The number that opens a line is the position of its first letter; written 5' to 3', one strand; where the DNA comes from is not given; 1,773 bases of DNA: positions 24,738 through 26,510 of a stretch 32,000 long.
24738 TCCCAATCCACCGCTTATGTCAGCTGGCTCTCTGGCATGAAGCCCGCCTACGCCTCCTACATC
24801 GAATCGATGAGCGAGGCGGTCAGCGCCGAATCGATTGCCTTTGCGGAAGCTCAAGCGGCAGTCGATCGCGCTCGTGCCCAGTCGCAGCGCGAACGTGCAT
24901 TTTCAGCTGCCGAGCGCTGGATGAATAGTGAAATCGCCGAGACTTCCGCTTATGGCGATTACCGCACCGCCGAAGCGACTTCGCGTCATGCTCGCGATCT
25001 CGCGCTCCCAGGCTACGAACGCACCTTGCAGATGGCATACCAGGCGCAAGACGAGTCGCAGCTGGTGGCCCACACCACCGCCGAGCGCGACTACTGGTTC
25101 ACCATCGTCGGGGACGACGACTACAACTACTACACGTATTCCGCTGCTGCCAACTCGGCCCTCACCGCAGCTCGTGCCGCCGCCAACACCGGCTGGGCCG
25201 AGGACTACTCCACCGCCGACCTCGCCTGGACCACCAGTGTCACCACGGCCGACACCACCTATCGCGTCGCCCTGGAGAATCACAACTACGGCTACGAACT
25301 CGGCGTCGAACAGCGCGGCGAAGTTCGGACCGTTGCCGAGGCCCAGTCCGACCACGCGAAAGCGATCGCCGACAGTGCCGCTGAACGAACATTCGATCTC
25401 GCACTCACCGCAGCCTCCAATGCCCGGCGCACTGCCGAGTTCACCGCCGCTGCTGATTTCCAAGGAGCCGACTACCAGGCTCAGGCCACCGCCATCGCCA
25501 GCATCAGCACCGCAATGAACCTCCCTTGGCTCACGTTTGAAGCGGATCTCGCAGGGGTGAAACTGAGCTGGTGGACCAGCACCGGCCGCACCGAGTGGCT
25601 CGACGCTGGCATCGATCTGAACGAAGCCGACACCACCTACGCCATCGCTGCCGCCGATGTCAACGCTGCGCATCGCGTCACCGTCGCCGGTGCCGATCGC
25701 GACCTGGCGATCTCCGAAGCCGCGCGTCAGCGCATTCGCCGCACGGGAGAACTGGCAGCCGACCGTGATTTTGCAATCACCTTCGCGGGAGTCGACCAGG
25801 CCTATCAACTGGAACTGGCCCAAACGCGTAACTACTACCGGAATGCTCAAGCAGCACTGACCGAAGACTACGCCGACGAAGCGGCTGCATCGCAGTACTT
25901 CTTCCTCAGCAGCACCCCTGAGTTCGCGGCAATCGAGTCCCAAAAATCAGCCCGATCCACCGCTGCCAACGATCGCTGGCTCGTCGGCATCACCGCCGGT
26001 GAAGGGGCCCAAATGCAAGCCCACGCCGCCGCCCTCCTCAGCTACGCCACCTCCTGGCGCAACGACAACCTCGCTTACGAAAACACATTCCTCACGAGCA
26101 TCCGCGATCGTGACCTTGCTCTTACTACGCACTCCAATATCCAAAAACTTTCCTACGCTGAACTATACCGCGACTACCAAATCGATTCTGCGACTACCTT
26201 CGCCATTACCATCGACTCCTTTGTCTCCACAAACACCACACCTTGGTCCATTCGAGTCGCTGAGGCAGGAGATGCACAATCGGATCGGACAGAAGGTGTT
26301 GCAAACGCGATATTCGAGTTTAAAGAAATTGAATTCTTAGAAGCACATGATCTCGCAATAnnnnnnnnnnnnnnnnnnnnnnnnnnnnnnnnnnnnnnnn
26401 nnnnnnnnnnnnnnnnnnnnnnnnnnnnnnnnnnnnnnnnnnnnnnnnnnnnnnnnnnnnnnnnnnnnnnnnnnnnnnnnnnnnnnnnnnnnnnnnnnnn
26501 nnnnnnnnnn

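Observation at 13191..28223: Giant polymorphic-toxin architecture with no recognisable secretion-system marker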

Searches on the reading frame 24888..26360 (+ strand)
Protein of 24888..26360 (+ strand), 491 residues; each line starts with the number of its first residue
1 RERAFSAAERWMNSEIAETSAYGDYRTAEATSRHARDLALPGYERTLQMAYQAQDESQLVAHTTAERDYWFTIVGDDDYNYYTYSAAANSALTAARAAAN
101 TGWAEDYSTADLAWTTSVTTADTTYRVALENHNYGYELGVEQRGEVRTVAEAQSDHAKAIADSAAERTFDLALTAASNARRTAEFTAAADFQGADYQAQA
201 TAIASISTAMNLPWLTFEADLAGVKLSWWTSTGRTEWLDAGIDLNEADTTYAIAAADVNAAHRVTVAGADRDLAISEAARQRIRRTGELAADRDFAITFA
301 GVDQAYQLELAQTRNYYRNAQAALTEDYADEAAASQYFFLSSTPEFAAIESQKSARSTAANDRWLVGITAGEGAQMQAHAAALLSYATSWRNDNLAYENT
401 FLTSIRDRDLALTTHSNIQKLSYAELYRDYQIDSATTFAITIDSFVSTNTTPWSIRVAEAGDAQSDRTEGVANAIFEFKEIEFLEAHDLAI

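Call 42: find_homologous_proteins(query=A1, max_evalue=0.00001)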
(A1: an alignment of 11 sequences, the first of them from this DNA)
Query A1 (11 sequences): 8000 candidates shared short words with the query, none scored E <= 0.00001.

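Call 81: predict_structure(alignment_id=A1)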
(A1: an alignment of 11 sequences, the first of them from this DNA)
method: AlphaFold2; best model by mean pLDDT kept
length: 491 residues; sequences in the alignment: 11
mean_pLDDT: 91.5   pTM: 0.72
mean pLDDT of the five models: 91.5, 90.5, 89.6, 89.5, 88.6
residues with pLDDT >= 90: 398; 70-90: 64; 50-70: 23; < 50: 6
segments of 3 or more residues with pLDDT < 50: 332-336
pLDDT, mean of each block of 10 residues (from residue 1): 68 84 92 92 95 95 91 64 72 89 94 96 96 94 91 93 95 97 97 97 97 95 97 96 97 97 96 96 96 97 97 94 77 54 85 96 97 97 95 95 95 93 95 96 94 93 96 95 84 73
secondary structure, 60 per line:
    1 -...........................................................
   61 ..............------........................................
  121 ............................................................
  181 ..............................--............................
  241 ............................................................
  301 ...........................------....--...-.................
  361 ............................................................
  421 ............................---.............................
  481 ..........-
elements in order: H2-74 H81-210 H213-327 H334-337 H344-448 H452-490

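Call 83: fold_search(model_id=the predicted structure, library=pdb)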
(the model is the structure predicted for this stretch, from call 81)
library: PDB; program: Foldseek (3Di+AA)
matches with E <= 10: 404; with E <= 0.001: 0
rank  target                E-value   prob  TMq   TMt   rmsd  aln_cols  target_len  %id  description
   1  5i6j                  3.3e-02  0.77  0.17  0.20  44.0       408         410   11  Crystal Structure of SRGAP2 F-BARx (released 2017-03-08)
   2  7n6g_3R               4.5e-02  0.54  0.13  0.18  67.3       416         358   12  C1 of central pair (released 2022-05-18)
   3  7n6g_3W               6.7e-02  0.38  0.13  0.15  63.5       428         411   11  C1 of central pair (released 2022-05-18)
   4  5i7d_A                8.4e-02  0.57  0.17  0.19  30.8       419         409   11  Crystal Structure of srGAP2 F-BARx WT Form-2 (released 2017-08-30)
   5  5i6r                  9.2e-02  0.91  0.24  0.27  45.3       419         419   10  Crystal Structure of srGAP2 F-BARx WT Form-1 (released 2017-08-30)
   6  7zr1_D                1.0e-01  0.35  0.16  0.11  80.2       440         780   13  Chaetomium thermophilum Mre11-Rad50-Nbs1 complex bound to ATPyS (composite structure) (released 2023-01-11)
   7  8y6h_A                1.2e-01  0.14  0.11  0.09  49.0       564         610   11  P-glycoprotein in complex with UIC2 Fab and triple elacridar molecules in LMNG detergent (released 2024-04-17)
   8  8y6i_A                1.3e-01  0.12  0.10  0.08  49.5       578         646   10  P-glycoprotein in complex with UIC2 Fab and triple elacridar molecules in nanodisc (released 2024-04-17)
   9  6h2x                  1.3e-01  0.25  0.13  0.17  55.3       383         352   14  MukB coiled-coil elbow from E. coli (released 2019-03-06)
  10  7n6g_3P               1.4e-01  0.38  0.14  0.19  66.9       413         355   13  C1 of central pair (released 2022-05-18)
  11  7sqc_1J               1.6e-01  0.54  0.17  0.23  42.5       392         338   13  Ciliary C1 central pair apparatus isolated from Chlamydomonas reinhardtii (released 2022-04-13)
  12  8f7n                  1.7e-01  0.38  0.16  0.19  31.1       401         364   14  Crystal structure of chemoreceptor McpZ ligand sensing domain (released 2023-07-05)
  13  8cwy_A                1.7e-01  0.25  0.14  0.15  49.2       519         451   12  Accurate computational design of genetically encoded 3D protein crystals (released 2023-11-01)
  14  7p5m_A                2.0e-01  0.15  0.11  0.13  54.7       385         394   14  Cryo-EM structure of human TTYH2 in lipid nanodiscs (released 2021-08-11)
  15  7rtu_B                2.1e-01  0.12  0.11  0.13  51.8       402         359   13  Cryo-EM structure of a TTYH2 trans-dimer (released 2021-08-25)
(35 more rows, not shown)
